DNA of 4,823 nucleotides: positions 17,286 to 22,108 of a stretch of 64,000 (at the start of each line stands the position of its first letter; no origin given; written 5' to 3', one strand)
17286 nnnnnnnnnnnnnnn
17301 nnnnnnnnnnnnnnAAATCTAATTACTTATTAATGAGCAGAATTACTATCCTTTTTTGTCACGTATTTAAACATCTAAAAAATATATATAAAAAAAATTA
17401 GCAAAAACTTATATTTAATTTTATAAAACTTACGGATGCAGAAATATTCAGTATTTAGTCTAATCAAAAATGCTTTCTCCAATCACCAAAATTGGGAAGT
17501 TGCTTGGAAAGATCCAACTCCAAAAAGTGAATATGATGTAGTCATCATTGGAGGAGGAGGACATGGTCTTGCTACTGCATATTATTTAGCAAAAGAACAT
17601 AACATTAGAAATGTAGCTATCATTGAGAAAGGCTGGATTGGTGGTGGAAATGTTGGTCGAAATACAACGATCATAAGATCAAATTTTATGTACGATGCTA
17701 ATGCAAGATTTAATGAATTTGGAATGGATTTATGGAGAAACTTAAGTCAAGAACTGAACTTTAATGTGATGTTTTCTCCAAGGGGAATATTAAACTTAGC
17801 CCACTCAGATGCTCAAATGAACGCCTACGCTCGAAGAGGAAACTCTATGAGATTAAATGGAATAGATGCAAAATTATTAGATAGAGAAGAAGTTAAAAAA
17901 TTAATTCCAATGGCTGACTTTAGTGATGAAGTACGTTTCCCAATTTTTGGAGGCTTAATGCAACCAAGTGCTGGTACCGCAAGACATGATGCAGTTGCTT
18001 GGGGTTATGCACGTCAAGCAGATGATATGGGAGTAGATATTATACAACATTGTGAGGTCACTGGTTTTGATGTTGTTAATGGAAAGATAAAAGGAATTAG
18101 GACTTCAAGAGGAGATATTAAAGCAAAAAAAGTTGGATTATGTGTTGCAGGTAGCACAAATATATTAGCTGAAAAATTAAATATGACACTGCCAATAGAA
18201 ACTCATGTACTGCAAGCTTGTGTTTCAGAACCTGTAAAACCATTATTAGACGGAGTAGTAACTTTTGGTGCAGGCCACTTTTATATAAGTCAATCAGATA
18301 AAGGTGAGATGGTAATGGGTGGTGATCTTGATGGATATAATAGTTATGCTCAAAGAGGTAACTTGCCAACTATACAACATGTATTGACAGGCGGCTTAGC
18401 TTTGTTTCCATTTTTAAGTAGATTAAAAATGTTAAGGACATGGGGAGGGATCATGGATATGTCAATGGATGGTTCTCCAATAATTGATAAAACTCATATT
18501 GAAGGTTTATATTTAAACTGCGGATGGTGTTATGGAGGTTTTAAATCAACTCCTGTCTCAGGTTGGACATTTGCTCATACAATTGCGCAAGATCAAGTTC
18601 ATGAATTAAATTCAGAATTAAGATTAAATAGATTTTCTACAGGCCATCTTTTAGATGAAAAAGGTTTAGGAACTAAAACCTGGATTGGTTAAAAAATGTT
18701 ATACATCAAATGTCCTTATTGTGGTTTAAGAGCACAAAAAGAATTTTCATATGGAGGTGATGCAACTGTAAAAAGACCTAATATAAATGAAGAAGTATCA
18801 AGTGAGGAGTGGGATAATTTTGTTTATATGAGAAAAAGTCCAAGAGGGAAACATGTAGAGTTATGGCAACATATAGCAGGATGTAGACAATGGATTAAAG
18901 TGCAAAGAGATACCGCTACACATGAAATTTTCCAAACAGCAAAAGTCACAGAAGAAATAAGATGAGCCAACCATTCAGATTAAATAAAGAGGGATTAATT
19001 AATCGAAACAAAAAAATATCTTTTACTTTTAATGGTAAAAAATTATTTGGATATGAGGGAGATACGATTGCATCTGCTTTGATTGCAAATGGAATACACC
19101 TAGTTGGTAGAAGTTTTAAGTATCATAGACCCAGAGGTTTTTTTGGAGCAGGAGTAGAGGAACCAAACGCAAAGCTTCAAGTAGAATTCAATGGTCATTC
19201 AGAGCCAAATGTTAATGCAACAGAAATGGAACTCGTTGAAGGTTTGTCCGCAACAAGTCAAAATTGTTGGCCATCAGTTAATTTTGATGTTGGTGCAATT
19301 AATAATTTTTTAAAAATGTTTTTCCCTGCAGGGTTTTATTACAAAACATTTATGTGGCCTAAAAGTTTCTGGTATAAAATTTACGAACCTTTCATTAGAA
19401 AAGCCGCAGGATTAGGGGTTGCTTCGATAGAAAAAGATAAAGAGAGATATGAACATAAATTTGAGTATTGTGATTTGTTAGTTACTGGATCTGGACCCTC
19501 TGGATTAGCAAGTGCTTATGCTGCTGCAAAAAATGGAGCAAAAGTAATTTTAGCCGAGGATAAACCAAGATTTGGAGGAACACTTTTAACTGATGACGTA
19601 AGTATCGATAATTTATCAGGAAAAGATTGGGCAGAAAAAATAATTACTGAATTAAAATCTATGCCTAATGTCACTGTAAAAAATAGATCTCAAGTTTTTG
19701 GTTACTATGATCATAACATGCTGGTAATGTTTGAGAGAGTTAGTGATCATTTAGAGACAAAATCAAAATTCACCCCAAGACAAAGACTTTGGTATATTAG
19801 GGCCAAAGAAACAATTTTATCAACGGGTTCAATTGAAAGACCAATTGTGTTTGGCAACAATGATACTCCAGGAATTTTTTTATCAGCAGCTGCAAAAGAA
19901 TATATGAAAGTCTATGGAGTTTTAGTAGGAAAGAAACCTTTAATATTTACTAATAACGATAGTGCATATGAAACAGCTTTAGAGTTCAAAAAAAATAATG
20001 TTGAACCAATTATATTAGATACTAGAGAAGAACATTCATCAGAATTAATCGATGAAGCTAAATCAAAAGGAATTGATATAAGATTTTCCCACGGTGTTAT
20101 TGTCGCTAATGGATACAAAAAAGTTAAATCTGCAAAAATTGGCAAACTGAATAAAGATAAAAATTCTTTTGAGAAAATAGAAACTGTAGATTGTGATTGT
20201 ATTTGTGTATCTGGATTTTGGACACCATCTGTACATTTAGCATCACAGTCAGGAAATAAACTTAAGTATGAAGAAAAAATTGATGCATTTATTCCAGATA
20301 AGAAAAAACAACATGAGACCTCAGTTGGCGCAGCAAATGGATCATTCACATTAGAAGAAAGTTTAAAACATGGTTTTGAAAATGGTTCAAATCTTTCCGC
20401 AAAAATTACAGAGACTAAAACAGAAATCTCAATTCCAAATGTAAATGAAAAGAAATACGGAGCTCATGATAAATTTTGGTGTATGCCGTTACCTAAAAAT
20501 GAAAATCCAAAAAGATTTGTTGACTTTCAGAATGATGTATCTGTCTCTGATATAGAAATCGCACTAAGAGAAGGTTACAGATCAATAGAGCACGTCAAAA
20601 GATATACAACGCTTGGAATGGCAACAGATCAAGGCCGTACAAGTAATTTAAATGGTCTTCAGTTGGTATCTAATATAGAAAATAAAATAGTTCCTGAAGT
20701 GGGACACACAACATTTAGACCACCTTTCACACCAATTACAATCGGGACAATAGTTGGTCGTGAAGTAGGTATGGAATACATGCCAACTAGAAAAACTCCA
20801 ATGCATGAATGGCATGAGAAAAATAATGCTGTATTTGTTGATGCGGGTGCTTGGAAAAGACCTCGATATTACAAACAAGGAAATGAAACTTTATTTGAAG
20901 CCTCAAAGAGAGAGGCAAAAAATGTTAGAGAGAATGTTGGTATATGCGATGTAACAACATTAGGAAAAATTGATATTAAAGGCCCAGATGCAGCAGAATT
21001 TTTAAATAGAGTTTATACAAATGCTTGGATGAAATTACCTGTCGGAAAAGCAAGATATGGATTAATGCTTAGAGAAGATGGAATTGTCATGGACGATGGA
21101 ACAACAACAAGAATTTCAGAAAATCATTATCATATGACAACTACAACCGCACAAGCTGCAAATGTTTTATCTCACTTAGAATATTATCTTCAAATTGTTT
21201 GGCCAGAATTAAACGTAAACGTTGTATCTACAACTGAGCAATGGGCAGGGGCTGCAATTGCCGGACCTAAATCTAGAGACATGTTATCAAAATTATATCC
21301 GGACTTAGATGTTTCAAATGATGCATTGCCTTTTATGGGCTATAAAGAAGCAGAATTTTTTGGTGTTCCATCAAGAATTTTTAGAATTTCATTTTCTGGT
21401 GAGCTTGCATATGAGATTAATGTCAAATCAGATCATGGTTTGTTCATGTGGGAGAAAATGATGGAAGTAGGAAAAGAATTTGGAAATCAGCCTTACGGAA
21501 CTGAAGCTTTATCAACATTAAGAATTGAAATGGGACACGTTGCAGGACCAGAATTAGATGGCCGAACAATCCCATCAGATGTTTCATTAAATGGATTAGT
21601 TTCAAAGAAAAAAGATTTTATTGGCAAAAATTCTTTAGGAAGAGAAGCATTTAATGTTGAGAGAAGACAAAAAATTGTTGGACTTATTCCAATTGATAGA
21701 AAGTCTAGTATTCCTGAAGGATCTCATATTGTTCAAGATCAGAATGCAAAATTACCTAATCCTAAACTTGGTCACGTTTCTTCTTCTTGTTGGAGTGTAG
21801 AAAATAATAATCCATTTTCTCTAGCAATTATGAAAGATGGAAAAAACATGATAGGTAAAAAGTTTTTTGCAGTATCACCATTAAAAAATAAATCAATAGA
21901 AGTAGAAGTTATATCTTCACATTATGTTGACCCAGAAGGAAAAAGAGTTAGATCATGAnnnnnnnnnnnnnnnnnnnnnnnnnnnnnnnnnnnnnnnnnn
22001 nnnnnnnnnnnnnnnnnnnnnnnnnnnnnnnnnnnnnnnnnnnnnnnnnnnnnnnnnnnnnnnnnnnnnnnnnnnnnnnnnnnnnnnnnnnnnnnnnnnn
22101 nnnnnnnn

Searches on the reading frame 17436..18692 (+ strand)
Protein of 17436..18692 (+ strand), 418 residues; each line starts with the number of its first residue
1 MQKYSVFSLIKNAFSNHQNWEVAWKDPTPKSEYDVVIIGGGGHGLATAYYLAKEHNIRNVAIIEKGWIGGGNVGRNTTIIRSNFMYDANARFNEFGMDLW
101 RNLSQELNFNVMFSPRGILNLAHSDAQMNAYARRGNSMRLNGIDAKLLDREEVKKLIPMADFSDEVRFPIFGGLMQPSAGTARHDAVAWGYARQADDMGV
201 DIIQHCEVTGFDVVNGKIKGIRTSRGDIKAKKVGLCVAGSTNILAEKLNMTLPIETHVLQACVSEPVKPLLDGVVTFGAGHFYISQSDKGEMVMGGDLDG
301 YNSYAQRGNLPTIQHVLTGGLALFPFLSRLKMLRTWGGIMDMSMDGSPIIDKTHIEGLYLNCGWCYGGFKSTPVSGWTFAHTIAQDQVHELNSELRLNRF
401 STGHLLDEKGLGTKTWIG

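Call 16: search_protein_families(library=pfam, proteins=[window:17436-18692:+], max_evalue=0.00001)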
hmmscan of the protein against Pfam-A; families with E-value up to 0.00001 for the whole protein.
window:17436-18692:+ (418 aa): 3 families
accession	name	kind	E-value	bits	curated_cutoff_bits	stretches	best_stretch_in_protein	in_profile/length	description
PF01266.30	DAO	-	3.3e-67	227.9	27.9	1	34-380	1-351/353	FAD dependent oxidoreductase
PF01946.23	Thi4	-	7e-07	29.2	26.2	1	31-74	16-59/235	Thi4 family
PF13450.12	NAD_binding_8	-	2.5e-06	28.1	21.9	0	37-90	1-49/68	NAD(P)-binding Rossmann-like domain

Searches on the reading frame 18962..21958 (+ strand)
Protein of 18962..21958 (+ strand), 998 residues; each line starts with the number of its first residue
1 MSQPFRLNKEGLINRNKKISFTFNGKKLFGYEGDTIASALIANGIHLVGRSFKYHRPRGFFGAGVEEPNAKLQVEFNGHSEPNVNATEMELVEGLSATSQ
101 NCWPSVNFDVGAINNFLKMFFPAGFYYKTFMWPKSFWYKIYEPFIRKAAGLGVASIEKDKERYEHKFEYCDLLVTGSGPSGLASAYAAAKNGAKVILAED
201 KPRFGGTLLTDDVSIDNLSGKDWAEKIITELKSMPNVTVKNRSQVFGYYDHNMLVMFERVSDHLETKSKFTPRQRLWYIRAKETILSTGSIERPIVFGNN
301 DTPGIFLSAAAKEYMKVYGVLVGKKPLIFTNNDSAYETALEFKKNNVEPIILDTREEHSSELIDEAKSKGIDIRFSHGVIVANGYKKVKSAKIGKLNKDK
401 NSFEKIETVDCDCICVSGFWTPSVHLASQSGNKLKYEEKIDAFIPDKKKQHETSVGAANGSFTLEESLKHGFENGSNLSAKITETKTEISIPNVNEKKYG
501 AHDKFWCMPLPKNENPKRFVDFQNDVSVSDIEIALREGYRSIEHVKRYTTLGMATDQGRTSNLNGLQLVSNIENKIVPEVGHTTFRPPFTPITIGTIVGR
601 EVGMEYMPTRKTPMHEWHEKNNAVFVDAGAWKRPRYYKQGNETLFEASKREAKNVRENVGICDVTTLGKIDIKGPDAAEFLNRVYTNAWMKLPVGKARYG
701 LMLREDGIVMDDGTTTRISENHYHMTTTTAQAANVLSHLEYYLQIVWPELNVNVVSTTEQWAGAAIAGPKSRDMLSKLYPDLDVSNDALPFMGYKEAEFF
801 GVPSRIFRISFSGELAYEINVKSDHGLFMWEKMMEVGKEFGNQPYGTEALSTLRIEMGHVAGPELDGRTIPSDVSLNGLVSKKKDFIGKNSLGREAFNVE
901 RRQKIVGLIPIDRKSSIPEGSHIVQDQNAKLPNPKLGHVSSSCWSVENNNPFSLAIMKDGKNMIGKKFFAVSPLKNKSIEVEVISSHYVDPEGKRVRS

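Call 16: search_protein_families(library=pfam, proteins=[window:18962-21958:+], max_evalue=0.00001)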
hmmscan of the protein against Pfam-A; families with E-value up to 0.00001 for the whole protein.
window:18962-21958:+ (998 aa): 6 families
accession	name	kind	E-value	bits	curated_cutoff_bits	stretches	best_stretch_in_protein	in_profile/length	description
PF01571.26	GCV_T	-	7.3e-69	232.3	25.6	1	614-877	1-253/255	Aminomethyltransferase folate-binding domain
PF17806.6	SO_alpha_A3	-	4e-32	110.8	23.1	1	516-597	2-83/87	Sarcosine oxidase A3 domain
PF13510.11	Fer2_4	-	8.6e-23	80.6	22.8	1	17-101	2-81/82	2Fe-2S iron-sulfur cluster binding domain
PF12831.13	FAD_oxidored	-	4.5e-08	33.2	27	1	171-210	1-40/416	FAD dependent oxidoreductase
PF07992.20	Pyr_redox_2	-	1.6e-07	31.5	26.1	1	171-437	2-254/291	Pyridine nucleotide-disulphide oxidoreductase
PF00890.30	FAD_binding_2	-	8.3e-06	25.7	20.4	0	171-208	1-38/414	FAD binding domain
